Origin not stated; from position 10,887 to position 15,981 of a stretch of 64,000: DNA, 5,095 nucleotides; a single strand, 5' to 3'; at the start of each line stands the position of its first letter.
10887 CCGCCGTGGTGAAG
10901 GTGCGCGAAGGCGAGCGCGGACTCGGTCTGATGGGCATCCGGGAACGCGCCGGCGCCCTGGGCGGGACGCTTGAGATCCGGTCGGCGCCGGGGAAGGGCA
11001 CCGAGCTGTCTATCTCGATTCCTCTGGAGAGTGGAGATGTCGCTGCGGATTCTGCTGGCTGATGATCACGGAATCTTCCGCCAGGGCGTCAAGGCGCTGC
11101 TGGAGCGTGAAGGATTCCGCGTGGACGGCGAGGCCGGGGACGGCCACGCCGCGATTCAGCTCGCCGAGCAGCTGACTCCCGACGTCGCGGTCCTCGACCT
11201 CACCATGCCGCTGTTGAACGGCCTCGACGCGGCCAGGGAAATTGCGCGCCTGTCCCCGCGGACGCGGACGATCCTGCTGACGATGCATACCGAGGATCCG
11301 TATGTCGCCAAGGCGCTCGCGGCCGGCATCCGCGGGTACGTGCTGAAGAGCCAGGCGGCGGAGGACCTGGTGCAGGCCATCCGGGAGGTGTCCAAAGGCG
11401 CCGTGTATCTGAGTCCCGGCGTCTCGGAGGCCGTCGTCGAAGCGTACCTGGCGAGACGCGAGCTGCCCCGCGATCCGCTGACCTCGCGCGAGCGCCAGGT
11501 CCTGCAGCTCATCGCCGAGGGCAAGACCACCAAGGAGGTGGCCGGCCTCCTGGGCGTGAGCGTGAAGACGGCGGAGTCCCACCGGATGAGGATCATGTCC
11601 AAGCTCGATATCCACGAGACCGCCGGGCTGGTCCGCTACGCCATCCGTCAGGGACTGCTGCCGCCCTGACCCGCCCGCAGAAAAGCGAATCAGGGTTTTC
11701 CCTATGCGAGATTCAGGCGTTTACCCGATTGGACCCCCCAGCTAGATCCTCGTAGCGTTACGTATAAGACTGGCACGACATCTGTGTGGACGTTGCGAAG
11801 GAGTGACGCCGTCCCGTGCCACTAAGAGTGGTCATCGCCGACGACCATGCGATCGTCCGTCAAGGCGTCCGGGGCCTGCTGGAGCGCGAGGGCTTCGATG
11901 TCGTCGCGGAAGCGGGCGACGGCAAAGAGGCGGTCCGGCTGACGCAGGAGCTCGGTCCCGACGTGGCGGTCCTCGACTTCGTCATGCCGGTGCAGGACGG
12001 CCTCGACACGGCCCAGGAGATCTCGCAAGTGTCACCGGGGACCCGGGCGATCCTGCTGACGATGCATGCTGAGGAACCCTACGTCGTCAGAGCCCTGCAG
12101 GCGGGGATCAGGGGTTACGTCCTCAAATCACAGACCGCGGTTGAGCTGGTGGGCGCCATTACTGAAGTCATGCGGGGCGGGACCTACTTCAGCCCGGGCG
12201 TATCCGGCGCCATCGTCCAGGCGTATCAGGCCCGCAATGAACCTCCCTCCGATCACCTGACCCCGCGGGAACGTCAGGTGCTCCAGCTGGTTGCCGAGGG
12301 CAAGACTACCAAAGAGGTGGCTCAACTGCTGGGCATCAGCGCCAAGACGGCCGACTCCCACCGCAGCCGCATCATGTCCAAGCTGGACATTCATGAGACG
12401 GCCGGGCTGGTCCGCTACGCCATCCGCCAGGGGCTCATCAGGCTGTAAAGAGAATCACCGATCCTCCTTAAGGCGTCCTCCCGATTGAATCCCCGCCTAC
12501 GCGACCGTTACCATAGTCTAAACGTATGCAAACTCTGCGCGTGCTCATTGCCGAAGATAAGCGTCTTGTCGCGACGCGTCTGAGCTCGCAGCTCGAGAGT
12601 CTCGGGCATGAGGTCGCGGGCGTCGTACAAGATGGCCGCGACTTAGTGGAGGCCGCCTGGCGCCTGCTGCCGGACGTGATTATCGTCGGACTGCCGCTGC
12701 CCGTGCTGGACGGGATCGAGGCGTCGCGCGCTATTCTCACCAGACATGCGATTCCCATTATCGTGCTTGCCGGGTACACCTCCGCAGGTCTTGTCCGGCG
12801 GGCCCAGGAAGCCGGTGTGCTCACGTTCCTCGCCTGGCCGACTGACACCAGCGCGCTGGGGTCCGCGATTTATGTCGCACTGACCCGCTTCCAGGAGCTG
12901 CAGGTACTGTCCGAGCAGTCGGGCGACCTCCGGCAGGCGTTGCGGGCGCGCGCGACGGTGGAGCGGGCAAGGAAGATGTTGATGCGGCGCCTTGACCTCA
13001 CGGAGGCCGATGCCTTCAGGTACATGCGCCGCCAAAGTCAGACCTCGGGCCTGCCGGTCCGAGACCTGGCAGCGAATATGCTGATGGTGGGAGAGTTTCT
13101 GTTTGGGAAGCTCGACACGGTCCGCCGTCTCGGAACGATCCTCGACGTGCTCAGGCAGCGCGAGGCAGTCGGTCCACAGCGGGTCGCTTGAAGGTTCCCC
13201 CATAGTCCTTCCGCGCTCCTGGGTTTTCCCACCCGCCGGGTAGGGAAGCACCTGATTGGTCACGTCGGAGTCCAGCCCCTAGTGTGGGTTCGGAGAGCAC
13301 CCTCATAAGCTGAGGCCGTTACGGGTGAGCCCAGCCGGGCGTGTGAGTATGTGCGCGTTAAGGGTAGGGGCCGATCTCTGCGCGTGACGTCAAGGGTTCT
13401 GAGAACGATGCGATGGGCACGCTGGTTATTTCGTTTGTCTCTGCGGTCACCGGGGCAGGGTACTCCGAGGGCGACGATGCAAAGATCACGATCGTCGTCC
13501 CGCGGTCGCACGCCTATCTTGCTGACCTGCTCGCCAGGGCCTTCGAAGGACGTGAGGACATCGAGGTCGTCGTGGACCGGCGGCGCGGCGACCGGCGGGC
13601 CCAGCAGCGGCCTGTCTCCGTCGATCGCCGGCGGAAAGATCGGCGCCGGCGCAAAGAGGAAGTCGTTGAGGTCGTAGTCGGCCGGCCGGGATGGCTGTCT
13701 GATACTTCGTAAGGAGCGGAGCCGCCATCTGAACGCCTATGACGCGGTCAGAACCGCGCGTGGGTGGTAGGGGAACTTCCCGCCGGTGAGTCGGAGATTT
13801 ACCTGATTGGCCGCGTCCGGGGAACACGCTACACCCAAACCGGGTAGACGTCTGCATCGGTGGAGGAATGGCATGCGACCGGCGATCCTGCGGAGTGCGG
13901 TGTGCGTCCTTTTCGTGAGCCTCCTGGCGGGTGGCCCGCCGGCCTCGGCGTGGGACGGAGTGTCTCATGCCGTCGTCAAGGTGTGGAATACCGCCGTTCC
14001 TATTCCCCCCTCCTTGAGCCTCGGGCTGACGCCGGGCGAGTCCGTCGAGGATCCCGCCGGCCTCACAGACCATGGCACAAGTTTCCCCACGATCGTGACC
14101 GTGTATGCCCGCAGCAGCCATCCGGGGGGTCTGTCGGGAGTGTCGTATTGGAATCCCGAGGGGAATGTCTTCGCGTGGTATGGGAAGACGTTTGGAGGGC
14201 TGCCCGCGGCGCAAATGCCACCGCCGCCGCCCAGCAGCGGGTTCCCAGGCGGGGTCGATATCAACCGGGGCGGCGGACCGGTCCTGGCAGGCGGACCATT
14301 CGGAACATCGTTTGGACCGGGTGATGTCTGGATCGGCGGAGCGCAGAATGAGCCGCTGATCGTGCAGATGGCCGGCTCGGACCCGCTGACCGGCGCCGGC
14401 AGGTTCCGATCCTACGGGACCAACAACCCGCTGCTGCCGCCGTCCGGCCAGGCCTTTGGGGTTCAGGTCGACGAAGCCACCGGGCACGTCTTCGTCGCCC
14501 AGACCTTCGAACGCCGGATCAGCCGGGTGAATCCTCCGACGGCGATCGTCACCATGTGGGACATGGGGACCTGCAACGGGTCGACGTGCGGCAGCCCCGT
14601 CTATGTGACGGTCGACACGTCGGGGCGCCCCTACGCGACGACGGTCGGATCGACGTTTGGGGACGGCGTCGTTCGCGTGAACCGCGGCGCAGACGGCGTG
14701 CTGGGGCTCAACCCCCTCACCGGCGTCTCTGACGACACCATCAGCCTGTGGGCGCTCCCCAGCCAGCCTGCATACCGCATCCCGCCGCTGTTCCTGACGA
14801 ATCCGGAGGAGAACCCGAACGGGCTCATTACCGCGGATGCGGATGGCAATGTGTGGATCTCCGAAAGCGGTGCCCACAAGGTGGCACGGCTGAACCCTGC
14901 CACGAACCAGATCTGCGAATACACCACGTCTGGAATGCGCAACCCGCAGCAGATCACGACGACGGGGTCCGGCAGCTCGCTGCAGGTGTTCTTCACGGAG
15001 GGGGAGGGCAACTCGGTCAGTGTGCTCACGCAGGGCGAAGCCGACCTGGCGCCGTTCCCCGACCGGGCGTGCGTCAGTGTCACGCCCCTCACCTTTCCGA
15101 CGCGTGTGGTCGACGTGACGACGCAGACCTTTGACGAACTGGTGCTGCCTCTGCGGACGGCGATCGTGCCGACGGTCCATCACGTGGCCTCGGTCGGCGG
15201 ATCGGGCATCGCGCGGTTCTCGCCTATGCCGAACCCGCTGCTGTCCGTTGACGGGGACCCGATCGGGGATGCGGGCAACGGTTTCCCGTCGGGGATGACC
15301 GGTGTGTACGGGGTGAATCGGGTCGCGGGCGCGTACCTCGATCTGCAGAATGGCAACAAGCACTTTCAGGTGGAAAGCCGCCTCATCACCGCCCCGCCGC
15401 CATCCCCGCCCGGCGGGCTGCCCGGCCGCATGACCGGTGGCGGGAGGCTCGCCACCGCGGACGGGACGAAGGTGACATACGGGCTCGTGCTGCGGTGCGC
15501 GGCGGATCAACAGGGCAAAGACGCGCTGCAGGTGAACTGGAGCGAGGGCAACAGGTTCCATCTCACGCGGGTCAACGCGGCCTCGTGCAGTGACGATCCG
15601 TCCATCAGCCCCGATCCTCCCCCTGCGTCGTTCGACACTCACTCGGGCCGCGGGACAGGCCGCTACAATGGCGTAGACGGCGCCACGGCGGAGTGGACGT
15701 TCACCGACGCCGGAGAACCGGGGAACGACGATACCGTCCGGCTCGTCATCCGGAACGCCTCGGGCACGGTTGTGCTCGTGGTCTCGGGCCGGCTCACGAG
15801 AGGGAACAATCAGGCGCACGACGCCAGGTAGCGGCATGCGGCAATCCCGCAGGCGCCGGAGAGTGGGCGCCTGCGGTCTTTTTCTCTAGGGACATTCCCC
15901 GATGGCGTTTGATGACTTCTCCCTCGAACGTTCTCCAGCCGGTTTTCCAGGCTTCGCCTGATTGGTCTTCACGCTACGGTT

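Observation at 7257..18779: Recurrent promoter-like motif upstream of eight + strand genes (candidate regulon)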

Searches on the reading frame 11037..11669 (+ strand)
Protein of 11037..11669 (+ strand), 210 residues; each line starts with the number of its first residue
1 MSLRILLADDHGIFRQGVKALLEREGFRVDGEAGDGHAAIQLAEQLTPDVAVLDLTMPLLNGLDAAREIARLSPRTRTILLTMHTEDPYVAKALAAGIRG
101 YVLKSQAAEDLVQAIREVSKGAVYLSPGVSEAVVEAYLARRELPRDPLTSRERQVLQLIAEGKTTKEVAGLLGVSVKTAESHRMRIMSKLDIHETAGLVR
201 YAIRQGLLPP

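Call 6: search_protein_families(library=pfam, proteins=[window:11037-11669:+], max_evalue=0.01)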
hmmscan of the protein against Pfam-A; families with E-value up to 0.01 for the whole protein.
window:11037-11669:+ (210 aa): 8 families
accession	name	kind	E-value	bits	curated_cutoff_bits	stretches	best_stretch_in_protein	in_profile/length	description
PF00072.30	Response_reg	-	6.2e-28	97.6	30.2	1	5-116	1-111/111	Response regulator receiver domain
PF00196.25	GerE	-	1.2e-17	63.7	23.5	1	146-202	1-57/57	Bacterial regulatory proteins, luxR family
PF08281.18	Sigma70_r4_2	-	9.1e-11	41.7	25.7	1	148-190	11-54/54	Sigma-70, region 4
PF04545.22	Sigma70_r4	-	5.7e-06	26.2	24.1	1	148-190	5-48/50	Sigma-70, region 4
PF13384.12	HTH_23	-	5.2e-05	23.4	24.6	1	152-179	7-34/50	Homeodomain-like domain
PF13518.12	HTH_28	-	0.0015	19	25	1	154-185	4-35/52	Helix-turn-helix domain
PF12728.13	HTH_17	-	0.0056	17.3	27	0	164-180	3-19/51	Helix-turn-helix domain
PF13542.12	HTH_Tnp_ISL3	-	0.0076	16.1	27.4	0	152-179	17-43/51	Helix-turn-helix domain of transposase family ISL3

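Call 18: search_protein_families(library=ncbifam, proteins=[window:11037-11669:+], max_evalue=0.001)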
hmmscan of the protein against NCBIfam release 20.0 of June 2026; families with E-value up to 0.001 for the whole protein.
window:11037-11669:+ (210 aa): 104 families (the best 25 are shown)
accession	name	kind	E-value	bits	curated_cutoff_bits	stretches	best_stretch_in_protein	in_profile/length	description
NF052445.1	RespRegMctR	equivalog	8.2e-55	185.4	300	1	3-207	2-204/205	two-component system response regulator MctR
NF007018.1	PRK09483.1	equivalog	1.2e-48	165.6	280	1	4-208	3-209/217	UvrY/SirA/GacA family response regulator transcription factor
NF011896.0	PRK15369.1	equivalog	1.7e-47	161.8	242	1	2-207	3-209/211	two component system response regulator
NF047785.1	respo_reg_MadR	equivalog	1.8e-38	132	300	1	3-208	1-209/209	MadR family response regulator transcription factor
NF007935.0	PRK10651.1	equivalog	1.6e-37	128.8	250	1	4-193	8-201/216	two-component system response regulator NarL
NF007708.0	PRK10403.1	equivalog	9.3e-33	113.5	343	1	2-193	6-199/215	nitrate/nitrite response regulator protein NarP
NF007685.0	PRK10360.1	equivalog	3.1e-29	102.2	258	1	4-200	3-190/196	response regulator transcription factor UhpA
NF006900.1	PRK09390.1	equivalog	5.9e-23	81.5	255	1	5-206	7-201/203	response regulator FixJ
NF007419.0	PRK09958.1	equivalog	8.8e-22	77.7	251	1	6-204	4-200/204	acid-sensing system DNA-binding response regulator EvgA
NF008098.0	PRK10840.1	equivalog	8.9e-22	77.6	235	1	3-201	4-204/216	response regulator transcription factor RcsB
NF007403.0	PRK09935.1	equivalog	2.8e-21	76.1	271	1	5-206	6-208/210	fimbria biosynthesis transcriptional regulator FimZ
NF040749.1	tetrathio_RR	equivalog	7.6e-19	68.2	290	1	5-200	2-186/191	tetrathionate respiration response regulator TtrR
NF041367.1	CheY_Halo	equivalog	7.7e-18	64.9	200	1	5-118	1-113/114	chemotaxis protein CheY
NF001965.0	PRK00742.1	subfamily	3.1e-17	62.8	293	1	1-115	2-127/357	chemotaxis-specific protein-glutamate methyltransferase CheB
NF041733.1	resp_reg_CseB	equivalog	9.5e-16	57.9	350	1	4-124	2-120/228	two-component system response regulator CseB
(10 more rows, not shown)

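Call 63: search_solved_structures(query=window:11037-11669:+, max_evalue=1e-10)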
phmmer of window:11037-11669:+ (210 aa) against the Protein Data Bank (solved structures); distinct sequences matched with E-value up to 1e-10: 47.
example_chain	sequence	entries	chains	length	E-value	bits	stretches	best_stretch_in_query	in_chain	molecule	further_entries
5hev_A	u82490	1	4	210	8.1e-35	123.7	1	3-208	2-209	Response regulator protein VraR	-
7ve6_A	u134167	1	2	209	7.2e-34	120.6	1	1-208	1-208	Response regulator protein VraR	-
4gvp_A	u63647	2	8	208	2e-33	119.1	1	3-208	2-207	Response regulator protein vraR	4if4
1a04_A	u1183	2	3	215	5.1e-29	104.8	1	4-193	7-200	NITRATE/NITRITE RESPONSE REGULATOR PROTEIN NARL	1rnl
3cz5_A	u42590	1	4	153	8.3e-26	94.3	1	3-142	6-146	Two-component response regulator, LuxR family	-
3c3w_A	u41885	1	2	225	1.4e-25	93.6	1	3-195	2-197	TWO COMPONENT TRANSCRIPTIONAL REGULATORY PROTEIN DEVR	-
4ldz_A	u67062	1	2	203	3e-25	92.5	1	4-195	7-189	Transcriptional regulatory protein DesR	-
4zmr_A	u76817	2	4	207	2.3e-20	76.5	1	3-195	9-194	Response regulator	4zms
4hye_A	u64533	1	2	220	3e-20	76.2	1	3-195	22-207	Response regulator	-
3eul_A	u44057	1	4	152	3.3e-20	76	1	3-129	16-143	POSSIBLE NITRATE/NITRITE RESPONSE TRANSCRIPTIONAL REGULATORY PROTEIN NARL (DNA-binding res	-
1tmy_A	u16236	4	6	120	6.4e-20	75.1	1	1-120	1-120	CHEY PROTEIN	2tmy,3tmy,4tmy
4iga_A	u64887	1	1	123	7e-20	75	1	1-120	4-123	Chemotaxis protein CheY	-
4yn8_A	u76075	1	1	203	7.3e-20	74.9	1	2-205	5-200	Response regulator ChrA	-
6er7_A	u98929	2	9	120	4.1e-19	72.5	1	4-118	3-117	120aa long hypothetical chemotaxis protein (CheY)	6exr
1u0s_Y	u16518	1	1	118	4.8e-19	72.2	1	4-119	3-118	Chemotaxis protein cheY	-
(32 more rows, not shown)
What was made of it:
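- The closest solved homologs are VraR/LiaR, NarL, DevR and DesR (call 63).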

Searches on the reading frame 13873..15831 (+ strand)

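Call 6: search_protein_families(library=pfam, proteins=[window:13873-15831:+], max_evalue=0.01)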
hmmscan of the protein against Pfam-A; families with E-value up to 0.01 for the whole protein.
window:13873-15831:+ (652 aa): 2 families
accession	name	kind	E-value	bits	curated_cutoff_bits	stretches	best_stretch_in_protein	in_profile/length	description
PF24684.1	Vgb_lyase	-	9.6e-06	25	50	1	310-395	94-176/290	Virginiamycin B lyase family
PF08450.18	SGL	-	0.00028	21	26.3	0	313-362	184-231/246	SMP-30/Gluconolactonase/LRE-like region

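Call 18: search_protein_families(library=ncbifam, proteins=[window:13873-15831:+], max_evalue=0.001)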
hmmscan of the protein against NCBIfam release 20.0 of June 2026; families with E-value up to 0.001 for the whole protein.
window:13873-15831:+ (652 aa): 1 family
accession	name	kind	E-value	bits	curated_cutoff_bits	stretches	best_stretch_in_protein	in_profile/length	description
NF041523.1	post_COAP_1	domain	8.8e-08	32.6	40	1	520-649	2-114/115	post-COAP-1 domain-containing protein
